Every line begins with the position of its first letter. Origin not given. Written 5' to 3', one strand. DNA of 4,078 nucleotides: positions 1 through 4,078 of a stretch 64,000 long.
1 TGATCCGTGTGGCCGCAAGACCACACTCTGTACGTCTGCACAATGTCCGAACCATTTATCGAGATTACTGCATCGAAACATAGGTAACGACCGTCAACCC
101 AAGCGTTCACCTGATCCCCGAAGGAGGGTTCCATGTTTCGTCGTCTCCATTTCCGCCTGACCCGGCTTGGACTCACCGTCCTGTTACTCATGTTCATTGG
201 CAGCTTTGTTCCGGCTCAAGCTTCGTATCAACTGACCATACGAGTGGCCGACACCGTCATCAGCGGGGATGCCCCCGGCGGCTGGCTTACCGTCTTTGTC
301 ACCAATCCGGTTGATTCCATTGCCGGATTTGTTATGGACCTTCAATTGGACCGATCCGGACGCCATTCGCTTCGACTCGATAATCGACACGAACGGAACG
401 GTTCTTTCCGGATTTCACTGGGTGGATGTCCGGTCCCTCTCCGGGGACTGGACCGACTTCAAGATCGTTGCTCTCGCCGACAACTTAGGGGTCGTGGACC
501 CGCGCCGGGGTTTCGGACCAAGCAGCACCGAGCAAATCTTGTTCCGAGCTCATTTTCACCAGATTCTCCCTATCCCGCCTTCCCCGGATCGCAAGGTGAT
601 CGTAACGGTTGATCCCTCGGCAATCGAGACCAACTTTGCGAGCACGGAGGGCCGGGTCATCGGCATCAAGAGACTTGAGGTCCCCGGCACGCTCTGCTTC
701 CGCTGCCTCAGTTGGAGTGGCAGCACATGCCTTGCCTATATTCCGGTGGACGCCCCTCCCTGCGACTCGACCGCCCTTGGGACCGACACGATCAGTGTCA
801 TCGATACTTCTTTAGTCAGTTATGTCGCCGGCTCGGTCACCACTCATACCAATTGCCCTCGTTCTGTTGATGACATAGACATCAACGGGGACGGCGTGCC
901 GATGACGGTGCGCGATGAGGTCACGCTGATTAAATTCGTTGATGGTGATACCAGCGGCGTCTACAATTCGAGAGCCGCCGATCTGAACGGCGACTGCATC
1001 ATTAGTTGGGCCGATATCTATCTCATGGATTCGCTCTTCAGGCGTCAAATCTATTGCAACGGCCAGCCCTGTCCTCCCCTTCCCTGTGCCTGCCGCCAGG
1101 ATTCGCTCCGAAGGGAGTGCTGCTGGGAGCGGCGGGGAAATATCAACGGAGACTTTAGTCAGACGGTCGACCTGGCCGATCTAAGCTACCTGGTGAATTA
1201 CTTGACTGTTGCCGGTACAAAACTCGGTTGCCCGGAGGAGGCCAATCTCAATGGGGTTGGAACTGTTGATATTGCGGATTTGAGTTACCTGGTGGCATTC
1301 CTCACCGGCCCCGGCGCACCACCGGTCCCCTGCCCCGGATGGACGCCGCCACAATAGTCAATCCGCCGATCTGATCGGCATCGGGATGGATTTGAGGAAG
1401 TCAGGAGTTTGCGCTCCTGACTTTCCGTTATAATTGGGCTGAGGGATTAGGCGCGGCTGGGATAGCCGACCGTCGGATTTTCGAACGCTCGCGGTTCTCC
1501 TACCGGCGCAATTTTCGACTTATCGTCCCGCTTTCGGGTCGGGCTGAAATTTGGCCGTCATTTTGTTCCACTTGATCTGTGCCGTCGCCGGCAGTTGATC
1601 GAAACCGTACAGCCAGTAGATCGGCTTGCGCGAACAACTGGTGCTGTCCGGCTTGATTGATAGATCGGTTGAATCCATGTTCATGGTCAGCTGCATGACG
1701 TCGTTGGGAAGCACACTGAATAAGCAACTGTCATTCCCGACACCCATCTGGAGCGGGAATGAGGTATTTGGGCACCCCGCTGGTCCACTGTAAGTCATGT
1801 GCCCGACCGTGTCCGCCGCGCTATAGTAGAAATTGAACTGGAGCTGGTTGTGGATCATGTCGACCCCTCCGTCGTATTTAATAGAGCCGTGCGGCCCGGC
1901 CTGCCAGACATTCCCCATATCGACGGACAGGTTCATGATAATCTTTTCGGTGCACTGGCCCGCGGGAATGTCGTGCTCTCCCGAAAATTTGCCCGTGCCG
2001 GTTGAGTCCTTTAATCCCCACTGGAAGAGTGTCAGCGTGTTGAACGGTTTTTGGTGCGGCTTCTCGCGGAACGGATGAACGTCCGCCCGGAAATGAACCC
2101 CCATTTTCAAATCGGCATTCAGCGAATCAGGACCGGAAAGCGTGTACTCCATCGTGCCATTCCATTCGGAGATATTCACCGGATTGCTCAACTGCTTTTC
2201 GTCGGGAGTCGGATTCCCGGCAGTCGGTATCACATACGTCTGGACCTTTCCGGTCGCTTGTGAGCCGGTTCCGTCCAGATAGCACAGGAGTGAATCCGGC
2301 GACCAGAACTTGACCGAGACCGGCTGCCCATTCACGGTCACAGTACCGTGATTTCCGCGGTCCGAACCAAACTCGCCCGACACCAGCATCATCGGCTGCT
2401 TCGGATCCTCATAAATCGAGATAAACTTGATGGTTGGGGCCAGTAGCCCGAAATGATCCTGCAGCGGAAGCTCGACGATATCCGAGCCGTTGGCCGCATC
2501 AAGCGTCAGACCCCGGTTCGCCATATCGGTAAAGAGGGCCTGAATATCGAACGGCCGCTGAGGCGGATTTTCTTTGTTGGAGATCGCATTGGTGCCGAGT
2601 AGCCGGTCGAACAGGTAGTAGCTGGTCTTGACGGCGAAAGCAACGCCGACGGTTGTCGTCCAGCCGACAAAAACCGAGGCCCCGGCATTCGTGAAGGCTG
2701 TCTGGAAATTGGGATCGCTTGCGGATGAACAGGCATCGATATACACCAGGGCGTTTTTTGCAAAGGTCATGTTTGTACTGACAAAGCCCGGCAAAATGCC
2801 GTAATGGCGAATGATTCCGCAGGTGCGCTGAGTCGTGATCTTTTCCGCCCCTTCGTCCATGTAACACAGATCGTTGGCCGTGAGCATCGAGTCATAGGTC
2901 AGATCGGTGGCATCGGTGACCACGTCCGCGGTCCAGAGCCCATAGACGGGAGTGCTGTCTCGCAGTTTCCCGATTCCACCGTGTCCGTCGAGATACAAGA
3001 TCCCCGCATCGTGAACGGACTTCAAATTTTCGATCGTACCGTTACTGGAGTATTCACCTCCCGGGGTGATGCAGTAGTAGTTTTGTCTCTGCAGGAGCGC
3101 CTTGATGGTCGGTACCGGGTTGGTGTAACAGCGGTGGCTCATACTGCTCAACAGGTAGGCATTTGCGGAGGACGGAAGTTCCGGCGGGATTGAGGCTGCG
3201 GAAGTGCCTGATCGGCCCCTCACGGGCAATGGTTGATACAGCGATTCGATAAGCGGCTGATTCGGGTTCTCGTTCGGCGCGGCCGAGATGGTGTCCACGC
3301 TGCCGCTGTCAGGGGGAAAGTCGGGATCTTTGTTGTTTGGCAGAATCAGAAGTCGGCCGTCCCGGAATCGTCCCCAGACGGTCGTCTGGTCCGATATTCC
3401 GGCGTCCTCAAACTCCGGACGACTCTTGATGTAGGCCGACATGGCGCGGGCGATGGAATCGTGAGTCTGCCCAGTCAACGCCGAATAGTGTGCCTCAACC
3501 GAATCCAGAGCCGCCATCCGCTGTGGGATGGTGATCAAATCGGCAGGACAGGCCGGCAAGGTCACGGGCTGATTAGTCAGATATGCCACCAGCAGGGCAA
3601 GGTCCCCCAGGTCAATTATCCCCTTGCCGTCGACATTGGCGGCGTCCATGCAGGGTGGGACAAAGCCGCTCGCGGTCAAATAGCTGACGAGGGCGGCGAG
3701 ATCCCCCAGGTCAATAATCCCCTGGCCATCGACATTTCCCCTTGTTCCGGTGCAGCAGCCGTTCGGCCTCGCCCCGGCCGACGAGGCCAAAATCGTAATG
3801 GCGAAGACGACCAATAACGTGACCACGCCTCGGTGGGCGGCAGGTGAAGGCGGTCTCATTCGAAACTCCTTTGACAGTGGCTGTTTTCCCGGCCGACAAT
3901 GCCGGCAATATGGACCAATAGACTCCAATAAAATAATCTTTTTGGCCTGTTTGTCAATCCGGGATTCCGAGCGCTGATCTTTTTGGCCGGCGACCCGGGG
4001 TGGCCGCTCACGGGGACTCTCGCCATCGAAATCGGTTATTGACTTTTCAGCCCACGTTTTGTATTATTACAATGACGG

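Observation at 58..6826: Non-cellulosomal cohesin-dockerin module: three paralogous cohesin+double-dockerin secreted proteins next to a dockerin-tagged clan-CD cysteine protease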

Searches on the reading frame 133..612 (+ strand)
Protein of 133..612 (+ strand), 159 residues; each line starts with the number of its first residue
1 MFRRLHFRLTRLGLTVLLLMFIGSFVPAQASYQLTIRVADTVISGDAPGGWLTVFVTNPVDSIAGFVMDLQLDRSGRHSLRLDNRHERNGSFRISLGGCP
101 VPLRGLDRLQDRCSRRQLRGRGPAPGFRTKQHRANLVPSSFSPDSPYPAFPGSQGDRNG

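Call 3: search_protein_families(library=pfam, proteins=[window:133-612:+], max_evalue=1)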
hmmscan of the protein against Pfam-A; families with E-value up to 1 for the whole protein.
window:133-612:+ (159 aa): 0 families

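Call 4: search_protein_families(library=ncbifam, proteins=[window:133-612:+], max_evalue=1)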
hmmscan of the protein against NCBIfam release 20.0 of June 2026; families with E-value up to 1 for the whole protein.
window:133-612:+ (159 aa): 1 family
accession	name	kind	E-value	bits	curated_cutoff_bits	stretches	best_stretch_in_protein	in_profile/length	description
NF041049.1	thio_trans_TsuA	exception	0.04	13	645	1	12-50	249-288/348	thiosulfate utilization transporter TsuA/YeeE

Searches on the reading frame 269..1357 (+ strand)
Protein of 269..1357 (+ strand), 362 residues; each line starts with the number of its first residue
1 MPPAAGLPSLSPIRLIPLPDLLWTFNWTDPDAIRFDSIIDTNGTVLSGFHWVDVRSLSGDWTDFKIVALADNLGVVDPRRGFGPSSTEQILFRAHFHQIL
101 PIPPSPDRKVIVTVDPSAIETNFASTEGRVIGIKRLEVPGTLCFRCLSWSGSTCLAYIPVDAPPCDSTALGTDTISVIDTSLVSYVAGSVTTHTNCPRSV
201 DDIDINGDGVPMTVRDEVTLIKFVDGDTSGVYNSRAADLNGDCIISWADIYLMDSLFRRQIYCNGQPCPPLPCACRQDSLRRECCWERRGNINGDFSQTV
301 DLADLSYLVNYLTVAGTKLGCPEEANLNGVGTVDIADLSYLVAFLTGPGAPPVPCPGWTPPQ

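Call 3: search_protein_families(library=pfam, proteins=[window:269-1357:+], max_evalue=1)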
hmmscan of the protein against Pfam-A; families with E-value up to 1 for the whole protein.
window:269-1357:+ (362 aa): 1 family
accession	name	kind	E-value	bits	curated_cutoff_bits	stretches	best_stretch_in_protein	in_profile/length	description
PF00404.24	Dockerin_1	-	0.0013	19.3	22.9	1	204-253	3-52/57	Dockerin type I domain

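Call 4: search_protein_families(library=ncbifam, proteins=[window:269-1357:+], max_evalue=1)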
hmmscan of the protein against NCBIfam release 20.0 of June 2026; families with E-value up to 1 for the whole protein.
window:269-1357:+ (362 aa): 0 families

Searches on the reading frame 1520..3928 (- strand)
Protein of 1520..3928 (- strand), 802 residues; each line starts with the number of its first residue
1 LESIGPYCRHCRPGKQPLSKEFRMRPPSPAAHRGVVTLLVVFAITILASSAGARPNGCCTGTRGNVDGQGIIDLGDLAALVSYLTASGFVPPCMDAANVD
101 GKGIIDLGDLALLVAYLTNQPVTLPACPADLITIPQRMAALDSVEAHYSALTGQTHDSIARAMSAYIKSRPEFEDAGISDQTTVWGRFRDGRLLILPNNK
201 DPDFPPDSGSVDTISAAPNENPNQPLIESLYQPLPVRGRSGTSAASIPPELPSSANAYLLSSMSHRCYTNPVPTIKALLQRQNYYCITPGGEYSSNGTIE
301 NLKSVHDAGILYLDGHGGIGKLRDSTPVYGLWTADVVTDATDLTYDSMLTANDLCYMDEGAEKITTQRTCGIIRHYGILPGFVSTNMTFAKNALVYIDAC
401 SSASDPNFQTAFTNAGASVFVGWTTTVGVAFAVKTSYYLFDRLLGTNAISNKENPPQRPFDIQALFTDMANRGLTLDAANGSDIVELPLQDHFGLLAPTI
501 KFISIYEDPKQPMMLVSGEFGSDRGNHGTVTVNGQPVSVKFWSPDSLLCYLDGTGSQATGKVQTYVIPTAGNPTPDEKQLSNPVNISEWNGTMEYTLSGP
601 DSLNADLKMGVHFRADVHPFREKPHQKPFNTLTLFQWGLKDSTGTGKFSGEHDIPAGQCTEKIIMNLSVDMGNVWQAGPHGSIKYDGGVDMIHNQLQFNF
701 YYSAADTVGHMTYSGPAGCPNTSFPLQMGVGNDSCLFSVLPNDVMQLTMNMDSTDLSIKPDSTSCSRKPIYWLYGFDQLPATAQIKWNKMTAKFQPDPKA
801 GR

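Call 3: search_protein_families(library=pfam, proteins=[window:1520-3928:-], max_evalue=1)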
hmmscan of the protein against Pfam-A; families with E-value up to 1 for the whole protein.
window:1520-3928:- (802 aa): 2 families
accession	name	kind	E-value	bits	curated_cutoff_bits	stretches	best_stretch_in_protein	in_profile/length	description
PF01833.30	TIG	-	0.066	13.7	20.9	1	526-565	31-69/84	IPT/TIG domain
PF00404.24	Dockerin_1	-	0.45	11.2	22.9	1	66-117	4-56/57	Dockerin type I domain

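Call 4: search_protein_families(library=ncbifam, proteins=[window:1520-3928:-], max_evalue=1)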
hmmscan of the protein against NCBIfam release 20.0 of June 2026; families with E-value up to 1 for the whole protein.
window:1520-3928:- (802 aa): 0 families

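Call 11: find_homologous_proteins(query=window:1520-3928:-, max_evalue=0.001)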
Query window:1520-3928:- (802 aa): 46 proteins with E <= 0.001 among 8000 candidates.
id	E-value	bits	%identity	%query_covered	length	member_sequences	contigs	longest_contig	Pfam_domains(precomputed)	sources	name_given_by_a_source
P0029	0.0e+0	1819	100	97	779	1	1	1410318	-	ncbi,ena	-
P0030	0.0e+0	1292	72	96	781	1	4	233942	-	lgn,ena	-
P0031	3.8e-227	774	51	84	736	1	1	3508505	-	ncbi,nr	ncbi:conserved hypothetical protein [Candidatus Zixiibacteriota bacterium]|nr:conserved hypothetical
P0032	1.7e-182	627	45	84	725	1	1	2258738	-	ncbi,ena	-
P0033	4.0e-119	417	38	82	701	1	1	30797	-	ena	-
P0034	2.9e-107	378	32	94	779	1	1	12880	-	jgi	jgi:hypothetical protein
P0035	2.2e-106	375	34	81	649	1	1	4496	-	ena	-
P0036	3.6e-101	358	33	96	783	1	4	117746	-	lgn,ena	-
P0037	9.6e-79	284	39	58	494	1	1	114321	-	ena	-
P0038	1.9e-73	266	32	74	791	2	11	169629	-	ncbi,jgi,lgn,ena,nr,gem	ncbi:MAG: hypothetical protein SGI97_05335 [candidate division Zixibacteria bacterium]|nr:hypothetic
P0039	2.5e-69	252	33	68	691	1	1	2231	-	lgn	-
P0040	5.9e-65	238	34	64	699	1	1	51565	-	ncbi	-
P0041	3.0e-62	229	33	68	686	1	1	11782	-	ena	-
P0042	2.0e-60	223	29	84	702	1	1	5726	-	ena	-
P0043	8.4e-60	221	29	83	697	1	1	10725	-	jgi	jgi:hypothetical protein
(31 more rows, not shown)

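Call 25: find_encoding_contigs(protein=P0031, flank=8000, max_places=2)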
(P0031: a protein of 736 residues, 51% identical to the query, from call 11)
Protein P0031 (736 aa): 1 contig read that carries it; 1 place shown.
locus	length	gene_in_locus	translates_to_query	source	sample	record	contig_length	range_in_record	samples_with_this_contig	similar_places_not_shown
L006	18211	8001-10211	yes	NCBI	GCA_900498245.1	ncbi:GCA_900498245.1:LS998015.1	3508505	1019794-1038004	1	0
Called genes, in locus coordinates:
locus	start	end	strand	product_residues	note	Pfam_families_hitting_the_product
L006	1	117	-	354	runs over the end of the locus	PF13349:DUF4097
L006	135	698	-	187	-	PF04542:Sigma70_r2, PF08281:Sigma70_r4_2, PF04545:Sigma70_r4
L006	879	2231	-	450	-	-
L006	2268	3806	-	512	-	PF10150:RNase_E_G, PF20833:RNase_E_G_Thio (weak)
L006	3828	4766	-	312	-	PF00551:Formyl_trans_N, PF02911:Formyl_trans_C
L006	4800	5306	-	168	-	PF01327:Pep_deformylase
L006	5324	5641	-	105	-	PF02699:YajC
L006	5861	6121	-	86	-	PF12674:Zn_ribbon_2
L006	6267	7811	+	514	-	PF12836:HHH_3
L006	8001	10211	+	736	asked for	-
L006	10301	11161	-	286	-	PF13483:Lactamase_B_3 (weak), PF12706:Lactamase_B_2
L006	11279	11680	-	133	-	PF09579:Spore_YtfJ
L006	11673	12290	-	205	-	-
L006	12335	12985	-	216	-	PF00730:HhH-GPD, PF00633:HHH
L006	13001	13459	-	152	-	PF14196:ATC_hydrolase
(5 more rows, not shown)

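Call 27: predict_structure(alignment_id=A2)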
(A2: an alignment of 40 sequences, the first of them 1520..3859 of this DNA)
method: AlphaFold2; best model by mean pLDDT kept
length: 779 residues; sequences in the alignment: 40
mean_pLDDT: 82.2   pTM: 0.77
mean pLDDT of the five models: 82.2, 81.9, 81.7, 81.1, 80.5
residues with pLDDT >= 90: 469; 70-90: 143; 50-70: 63; < 50: 104
segments of 3 or more residues with pLDDT < 50: 1-5, 23-41, 43-48, 63-82, 98-105, 181-222, 269-271
pLDDT, mean of each block of 10 residues (from residue 1): 48 56 44 39 49 53 42 38 55 55 59 94 89 89 97 90 95 74 37 36 33 33 75 92 82 94 72 84 96 93 94 91 95 87 77 97 97 96 95 97 90 96 91 94 94 92 91 96 91 95 93 95 94 91 88 91 97 95 96 94 89 90 95 93 93 92 93 93 82 86 83 83 92 96 91 91 97 93
secondary structure, 60 per line:
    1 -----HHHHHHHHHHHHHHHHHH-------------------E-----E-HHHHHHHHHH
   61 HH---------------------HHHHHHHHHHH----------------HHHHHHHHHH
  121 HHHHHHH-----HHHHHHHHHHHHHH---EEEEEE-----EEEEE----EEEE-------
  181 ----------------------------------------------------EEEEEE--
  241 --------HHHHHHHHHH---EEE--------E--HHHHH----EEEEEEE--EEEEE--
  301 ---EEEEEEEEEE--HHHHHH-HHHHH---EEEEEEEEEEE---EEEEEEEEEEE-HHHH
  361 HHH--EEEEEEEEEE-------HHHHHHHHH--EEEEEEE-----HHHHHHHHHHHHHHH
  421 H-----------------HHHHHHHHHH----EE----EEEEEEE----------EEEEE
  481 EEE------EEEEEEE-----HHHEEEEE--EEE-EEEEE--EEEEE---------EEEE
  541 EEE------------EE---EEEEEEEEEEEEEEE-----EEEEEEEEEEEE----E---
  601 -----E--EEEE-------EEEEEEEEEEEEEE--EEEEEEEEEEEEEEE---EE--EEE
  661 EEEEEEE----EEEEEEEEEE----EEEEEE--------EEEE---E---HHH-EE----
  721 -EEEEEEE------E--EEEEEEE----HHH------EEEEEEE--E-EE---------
elements in order (helices of 4 or more, strands of 3 or more residues): H6-23 H51-62 H84-94 H111-127 H133-146 E150-155 E161-165 E170-173 E233-238 H249-258 E262-264 H276-280 E285-291 E294-298 E304-313 H316-321 H323-327 E331-341 E345-355 H357-363 E366-375 H383-391 E394-400 H406-421 H439-448 E459-465 E476-483 E490-496 E505-509 E512-514 E516-520 E523-527 E537-543 E561-575 E581-592 E609-612 E620-633 E636-650 E658-667 E672-681 E686-691 E700-703 E722-728 E738-744 E758-764

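Call 39: search_solved_structures(query=A2, max_evalue=10, show_alignments=2)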
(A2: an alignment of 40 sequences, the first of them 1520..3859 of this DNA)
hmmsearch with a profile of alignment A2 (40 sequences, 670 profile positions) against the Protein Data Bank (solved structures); distinct sequences matched with E-value up to 10: 7.
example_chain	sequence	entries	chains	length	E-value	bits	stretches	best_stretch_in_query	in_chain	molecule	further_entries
1qho_A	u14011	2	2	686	2.1e-05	26.5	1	394-467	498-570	ALPHA-AMYLASE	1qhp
4hw6_A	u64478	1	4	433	0.014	17.2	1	408-463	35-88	hypothetical protein, IPT/TIG domain protein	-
3kya_A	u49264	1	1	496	0.079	14.7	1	401-463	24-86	Putative phosphatase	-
3tc9_A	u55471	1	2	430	0.29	12.8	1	407-473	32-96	Hypothetical hydrolase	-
9fl2_A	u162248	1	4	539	1.2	10.7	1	137-183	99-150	pyranose oxidase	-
8fnc_10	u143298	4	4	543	1.4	10.6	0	173-208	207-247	RAP domain-containing protein | RNA-editing substrate-binding complex protein 10 (RESC10)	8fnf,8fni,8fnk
8co1_Q2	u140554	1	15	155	1.4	10.6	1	405-466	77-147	IPT/TIG domain-containing protein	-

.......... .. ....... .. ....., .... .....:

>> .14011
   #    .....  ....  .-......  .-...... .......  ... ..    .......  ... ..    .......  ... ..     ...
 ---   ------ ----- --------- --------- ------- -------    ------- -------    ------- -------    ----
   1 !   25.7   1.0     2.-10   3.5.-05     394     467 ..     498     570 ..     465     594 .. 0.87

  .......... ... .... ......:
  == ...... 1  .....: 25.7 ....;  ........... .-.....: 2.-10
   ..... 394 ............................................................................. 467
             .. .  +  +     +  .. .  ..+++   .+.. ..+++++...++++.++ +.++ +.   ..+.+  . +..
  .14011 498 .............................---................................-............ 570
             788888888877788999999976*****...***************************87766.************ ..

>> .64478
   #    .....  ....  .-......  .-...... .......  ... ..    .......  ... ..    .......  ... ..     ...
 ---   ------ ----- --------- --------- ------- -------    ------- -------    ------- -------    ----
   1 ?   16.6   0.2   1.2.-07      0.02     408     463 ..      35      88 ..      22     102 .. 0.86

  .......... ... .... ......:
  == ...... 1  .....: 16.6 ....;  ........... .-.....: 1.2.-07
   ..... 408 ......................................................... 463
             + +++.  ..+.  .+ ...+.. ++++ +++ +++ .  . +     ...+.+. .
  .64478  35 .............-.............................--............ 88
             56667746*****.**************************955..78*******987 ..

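Call 44: find_encoding_contigs(protein=P0038, flank=8000, max_places=2)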
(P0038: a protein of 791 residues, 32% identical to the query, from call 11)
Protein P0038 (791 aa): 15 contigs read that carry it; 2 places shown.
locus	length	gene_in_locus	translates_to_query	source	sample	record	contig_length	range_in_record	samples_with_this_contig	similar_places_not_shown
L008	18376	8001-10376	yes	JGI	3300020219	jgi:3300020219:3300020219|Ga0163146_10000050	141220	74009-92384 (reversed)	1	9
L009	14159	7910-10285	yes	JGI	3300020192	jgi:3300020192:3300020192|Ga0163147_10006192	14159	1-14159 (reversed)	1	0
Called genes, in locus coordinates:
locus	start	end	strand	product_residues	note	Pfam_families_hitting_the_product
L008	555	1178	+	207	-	PF00565:SNase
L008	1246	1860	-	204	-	PF07589:PEP_exosort_dom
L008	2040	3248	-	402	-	PF00270:DEAD, PF04851:ResIII, PF00271:Helicase_C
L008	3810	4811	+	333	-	PF00579:tRNA-synt_1b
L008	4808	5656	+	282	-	PF02616:SMC_ScpA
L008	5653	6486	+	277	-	PF04079:SMC_ScpB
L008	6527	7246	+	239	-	PF01479:S4 (faint), PF00849:PseudoU_synth_2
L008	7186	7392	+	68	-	-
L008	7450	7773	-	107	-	-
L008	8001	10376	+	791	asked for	-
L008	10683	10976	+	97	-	PF01797:Y1_Tnp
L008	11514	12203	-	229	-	PF00117:GATase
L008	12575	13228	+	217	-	PF14401:RLAN (faint)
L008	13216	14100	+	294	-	PF02655:ATP-grasp_3 (weak), PF08443:RimK (faint)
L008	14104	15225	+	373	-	PF00583:Acetyltransf_1, PF13673:Acetyltransf_10, PF08445:FR47, PF13508:Acetyltransf_7, PF11814:DUF3335, PF13529:Peptidase_C39_2 (faint)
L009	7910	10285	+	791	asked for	-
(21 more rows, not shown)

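Call 45: find_encoding_contigs(protein=P0036, flank=8000, max_places=2)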
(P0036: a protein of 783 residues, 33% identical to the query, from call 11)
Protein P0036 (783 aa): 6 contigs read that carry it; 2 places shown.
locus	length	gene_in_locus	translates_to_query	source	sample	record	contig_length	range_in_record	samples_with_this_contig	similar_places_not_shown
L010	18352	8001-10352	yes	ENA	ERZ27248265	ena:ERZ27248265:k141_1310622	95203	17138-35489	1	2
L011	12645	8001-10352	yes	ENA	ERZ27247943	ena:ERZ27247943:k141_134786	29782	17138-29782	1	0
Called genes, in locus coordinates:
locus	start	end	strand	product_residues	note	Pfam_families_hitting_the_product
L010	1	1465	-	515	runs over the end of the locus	PF13517:FG-GAP_3 (weak), PF13860:FlgD_ig, PF18962:Por_Secre_tail (weak)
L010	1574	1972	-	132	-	PF09579:Spore_YtfJ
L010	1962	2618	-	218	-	-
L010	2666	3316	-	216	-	PF00730:HhH-GPD, PF00633:HHH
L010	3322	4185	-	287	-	PF17827:PrmC_N, PF03602:Cons_hypoth95 (weak), PF06325:PrmA, PF01170:UPF0020 (weak), PF05175:MTS, PF13847:Methyltransf_31, PF08241:Methyltransf_11 (weak), PF13649:Methyltransf_25, +2 more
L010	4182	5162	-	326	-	-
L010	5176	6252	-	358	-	PF03462:PCRF, PF00472:RF-1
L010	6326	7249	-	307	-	PF07136:DUF1385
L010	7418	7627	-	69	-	PF01197:Ribosomal_L31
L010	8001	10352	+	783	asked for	-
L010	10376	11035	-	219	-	PF01209:Ubie_methyltran, PF13489:Methyltransf_23, PF01728:FtsJ (weak), PF13847:Methyltransf_31, PF13649:Methyltransf_25, PF08241:Methyltransf_11, PF08242:Methyltransf_12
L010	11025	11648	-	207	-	PF02525:Flavodoxin_2 (weak), PF03358:FMN_red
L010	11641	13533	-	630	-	PF00005:ABC_tran, PF02463:SMC_N (weak), PF03193:RsgA_GTPase (faint), PF03308:MeaB (faint), PF13175:AAA_15 (faint), PF13555:AAA_29 (faint), PF12848:ABC_tran_Xtn, PF00005:ABC_tran, +3 more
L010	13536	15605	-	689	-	PF07584:BatA, PF13519:VWA_2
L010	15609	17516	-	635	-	-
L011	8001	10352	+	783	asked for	-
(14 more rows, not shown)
